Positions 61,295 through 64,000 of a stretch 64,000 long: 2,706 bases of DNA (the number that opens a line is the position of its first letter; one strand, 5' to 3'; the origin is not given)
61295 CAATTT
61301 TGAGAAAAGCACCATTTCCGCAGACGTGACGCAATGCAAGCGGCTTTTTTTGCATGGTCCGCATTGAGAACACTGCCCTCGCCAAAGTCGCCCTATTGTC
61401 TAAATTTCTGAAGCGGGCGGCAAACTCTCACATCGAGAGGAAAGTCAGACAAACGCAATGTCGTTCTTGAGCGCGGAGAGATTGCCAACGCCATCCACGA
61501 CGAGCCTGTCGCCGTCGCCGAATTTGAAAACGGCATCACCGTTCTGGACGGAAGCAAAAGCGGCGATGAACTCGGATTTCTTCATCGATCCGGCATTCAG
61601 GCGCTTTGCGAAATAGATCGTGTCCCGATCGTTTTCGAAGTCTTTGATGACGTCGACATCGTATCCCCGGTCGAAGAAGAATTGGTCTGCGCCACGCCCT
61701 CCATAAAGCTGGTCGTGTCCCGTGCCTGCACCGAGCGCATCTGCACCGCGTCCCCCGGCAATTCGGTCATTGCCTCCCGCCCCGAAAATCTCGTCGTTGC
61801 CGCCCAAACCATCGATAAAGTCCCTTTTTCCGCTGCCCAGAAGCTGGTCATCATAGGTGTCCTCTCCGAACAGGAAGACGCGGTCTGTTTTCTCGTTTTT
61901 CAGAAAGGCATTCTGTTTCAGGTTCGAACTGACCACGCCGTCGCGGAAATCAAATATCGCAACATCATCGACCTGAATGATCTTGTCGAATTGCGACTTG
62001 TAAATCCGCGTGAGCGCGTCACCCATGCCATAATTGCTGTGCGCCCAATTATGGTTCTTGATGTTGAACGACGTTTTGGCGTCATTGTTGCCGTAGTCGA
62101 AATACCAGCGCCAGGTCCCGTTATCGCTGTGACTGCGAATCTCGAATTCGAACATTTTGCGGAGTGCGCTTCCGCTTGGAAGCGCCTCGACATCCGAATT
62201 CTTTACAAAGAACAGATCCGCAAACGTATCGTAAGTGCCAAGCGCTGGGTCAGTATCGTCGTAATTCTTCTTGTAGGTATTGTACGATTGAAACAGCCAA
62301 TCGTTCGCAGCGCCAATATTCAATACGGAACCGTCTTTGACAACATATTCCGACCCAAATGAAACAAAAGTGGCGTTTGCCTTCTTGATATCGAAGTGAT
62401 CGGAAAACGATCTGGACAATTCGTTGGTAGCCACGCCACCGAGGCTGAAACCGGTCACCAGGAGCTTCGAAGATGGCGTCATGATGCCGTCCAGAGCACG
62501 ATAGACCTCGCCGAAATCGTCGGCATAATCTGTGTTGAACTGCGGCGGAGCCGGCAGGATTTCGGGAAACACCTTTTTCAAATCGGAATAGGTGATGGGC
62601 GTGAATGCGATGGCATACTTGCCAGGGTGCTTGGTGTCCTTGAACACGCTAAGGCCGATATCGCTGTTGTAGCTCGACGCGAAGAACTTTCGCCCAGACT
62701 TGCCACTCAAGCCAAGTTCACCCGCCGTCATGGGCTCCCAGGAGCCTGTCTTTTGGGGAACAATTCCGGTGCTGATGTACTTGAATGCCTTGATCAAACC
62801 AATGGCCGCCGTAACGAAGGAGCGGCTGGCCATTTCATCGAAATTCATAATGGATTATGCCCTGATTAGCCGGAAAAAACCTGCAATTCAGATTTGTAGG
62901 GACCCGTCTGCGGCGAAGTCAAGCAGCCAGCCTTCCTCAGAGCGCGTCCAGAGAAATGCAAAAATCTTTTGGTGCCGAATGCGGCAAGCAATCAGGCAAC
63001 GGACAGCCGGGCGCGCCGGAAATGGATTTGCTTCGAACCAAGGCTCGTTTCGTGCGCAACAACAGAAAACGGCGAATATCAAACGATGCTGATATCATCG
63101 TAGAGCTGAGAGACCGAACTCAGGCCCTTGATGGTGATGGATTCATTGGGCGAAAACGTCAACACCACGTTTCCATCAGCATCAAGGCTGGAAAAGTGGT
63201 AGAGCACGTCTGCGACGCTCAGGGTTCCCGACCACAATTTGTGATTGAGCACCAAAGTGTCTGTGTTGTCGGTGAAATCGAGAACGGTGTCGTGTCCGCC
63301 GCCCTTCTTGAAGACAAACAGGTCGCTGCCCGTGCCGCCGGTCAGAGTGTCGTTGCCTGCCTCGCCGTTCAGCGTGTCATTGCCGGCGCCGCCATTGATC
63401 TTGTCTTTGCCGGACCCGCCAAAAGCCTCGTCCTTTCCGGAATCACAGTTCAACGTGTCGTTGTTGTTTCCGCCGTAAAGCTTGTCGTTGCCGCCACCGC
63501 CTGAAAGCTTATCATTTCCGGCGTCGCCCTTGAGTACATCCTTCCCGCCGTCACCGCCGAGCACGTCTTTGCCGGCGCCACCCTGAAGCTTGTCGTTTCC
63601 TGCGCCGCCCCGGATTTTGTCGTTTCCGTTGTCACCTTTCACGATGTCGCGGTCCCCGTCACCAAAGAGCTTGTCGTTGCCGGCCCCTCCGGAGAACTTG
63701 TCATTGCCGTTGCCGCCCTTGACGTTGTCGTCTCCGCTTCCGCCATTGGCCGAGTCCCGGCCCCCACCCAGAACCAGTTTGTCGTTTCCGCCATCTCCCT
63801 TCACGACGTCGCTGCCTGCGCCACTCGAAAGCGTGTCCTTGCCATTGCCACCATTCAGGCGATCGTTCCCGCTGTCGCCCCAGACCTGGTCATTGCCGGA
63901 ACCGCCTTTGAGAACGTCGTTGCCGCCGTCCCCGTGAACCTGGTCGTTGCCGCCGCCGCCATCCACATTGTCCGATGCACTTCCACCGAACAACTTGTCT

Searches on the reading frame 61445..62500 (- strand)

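Call 27: search_protein_families(library=ncbifam, proteins=[window:61445-62500:-], max_evalue=10)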
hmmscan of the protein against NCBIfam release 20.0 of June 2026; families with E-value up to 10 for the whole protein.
window:61445-62500:- (351 aa): 7 families
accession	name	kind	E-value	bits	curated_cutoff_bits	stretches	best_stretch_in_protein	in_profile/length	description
NF050046.1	PueAB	exception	3.4e-17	62.1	670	3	238-341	508-606/616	polyurethane esterase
NF046115.1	Ca_rpt_SMc04171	equivalog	2e-09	37.2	625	1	212-338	427-561/574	SMc04171 family calcium-binding repeat protein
NF033943.0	RTX_toxin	subfamily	3.5e-08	32.1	1000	1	209-298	725-823/930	RTX family hemolysin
NF052454.1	BtaGlycanEglC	equivalog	2.8e-07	29.8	700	2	239-336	104-196/459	endo-1,3-1,4-beta-glycanase EglC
NF035945.1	Zn_serralysin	subfamily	1e-06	28.2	500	2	233-330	326-428/462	serralysin family metalloprotease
NF033203.1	entero_EhxA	exception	5.3e-06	24.9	2000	1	183-273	684-776/997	enterohemolysin EhxA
NF053766.1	ZapA_metallo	exception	7.4e-05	22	940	1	221-317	335-436/483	ZapA family metalloprotease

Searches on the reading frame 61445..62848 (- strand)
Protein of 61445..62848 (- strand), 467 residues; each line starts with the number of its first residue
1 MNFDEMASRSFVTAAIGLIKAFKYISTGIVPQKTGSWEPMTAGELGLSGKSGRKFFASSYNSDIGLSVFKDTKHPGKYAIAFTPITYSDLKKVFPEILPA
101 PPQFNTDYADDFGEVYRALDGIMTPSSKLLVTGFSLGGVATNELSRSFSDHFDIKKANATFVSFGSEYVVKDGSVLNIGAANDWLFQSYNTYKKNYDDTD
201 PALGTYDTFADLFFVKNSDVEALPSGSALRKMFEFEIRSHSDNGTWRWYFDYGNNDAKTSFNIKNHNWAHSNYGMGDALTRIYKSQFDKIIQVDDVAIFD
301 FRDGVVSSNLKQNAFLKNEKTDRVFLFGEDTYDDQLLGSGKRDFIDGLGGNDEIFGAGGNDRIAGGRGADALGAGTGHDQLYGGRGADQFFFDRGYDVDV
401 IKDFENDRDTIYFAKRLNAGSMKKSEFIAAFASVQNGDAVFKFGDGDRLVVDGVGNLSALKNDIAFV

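Call 19: search_protein_families(library=pfam, proteins=[window:61445-62848:-], max_evalue=0.001)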
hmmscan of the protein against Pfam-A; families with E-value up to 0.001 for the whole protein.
window:61445-62848:- (467 aa): 1 family
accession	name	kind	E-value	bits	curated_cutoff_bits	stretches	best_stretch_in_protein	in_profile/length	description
PF00353.25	HemolysinCabind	-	1.5e-11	44.4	23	3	338-370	2-34/36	RTX calcium-binding nonapeptide repeat (4 copies)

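Call 60: search_protein_families(library=pfam, proteins=[window:61445-62848:-], max_evalue=0.01)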
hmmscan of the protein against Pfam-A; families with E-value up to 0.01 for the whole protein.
window:61445-62848:- (467 aa): 1 family
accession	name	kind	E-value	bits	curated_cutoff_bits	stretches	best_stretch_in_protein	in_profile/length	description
PF00353.25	HemolysinCabind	-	1.5e-11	44.4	23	3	338-370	2-34/36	RTX calcium-binding nonapeptide repeat (4 copies)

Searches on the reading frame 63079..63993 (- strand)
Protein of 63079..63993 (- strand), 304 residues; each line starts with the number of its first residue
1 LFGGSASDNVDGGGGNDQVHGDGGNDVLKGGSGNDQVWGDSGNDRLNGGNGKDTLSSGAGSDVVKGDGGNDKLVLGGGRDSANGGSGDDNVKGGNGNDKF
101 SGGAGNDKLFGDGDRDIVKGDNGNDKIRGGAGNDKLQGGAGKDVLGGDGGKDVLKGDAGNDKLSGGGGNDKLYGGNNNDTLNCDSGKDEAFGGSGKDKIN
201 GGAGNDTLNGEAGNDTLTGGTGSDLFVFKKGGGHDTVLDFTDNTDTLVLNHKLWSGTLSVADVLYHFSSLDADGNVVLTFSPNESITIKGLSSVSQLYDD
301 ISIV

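Call 60: search_protein_families(library=pfam, proteins=[window:63079-63993:-], max_evalue=0.01)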
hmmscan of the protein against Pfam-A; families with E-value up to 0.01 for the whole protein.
window:63079-63993:- (304 aa): 1 family
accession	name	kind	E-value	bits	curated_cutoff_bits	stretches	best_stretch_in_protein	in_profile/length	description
PF00353.25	HemolysinCabind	-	5.3e-50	167.3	23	7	191-225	1-35/36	RTX calcium-binding nonapeptide repeat (4 copies)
